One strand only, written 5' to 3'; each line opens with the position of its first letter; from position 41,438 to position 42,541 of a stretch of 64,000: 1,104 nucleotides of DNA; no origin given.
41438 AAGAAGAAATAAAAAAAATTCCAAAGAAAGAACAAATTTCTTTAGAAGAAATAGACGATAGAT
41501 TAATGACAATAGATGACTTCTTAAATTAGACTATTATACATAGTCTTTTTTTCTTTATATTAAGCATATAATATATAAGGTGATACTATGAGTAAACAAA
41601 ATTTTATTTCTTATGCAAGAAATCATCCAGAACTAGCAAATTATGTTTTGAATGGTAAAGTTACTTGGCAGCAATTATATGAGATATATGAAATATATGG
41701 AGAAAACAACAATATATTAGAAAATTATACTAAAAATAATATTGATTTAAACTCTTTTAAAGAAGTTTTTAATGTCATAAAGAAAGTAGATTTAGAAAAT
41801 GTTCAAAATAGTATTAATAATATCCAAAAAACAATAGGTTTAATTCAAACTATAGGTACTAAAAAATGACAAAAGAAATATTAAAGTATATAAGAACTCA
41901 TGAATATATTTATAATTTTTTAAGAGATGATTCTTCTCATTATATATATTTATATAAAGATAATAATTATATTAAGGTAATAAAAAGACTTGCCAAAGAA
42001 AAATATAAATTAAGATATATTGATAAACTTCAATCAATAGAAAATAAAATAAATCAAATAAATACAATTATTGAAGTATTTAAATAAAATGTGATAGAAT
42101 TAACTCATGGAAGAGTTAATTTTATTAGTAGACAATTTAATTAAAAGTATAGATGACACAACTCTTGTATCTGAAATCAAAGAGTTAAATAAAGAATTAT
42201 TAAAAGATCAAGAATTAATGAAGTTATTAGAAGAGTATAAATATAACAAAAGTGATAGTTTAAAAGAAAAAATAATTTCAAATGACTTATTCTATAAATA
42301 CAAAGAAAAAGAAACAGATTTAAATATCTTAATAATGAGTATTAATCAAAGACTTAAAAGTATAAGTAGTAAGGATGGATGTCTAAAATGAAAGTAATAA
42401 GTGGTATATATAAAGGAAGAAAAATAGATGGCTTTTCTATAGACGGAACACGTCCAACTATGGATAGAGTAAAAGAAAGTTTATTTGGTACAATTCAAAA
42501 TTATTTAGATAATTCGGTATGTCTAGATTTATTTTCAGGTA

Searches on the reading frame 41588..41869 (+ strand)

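Call 12: search_protein_families(library=pfam, proteins=[window:41588-41869:+], max_evalue=0.001)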
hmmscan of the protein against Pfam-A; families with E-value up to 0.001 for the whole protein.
window:41588-41869:+ (93 aa): 1 family
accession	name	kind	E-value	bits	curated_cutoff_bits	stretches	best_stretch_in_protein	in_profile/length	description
PF14071.11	YlbD_coat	-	1e-12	48.8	27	1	5-89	2-101/126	Putative coat protein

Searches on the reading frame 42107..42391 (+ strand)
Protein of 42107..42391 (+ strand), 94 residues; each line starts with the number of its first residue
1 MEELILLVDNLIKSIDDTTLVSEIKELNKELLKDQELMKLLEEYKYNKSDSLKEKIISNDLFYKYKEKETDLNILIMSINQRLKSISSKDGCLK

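Call 12: search_protein_families(library=pfam, proteins=[window:42107-42391:+], max_evalue=0.001)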
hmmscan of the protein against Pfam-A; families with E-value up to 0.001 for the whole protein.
window:42107-42391:+ (94 aa): 1 family
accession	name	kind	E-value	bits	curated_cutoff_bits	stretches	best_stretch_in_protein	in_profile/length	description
PF06133.16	Com_YlbF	-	7.7e-06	26.8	23.9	0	8-46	5-43/105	Control of competence regulator ComK, YlbF/YmcA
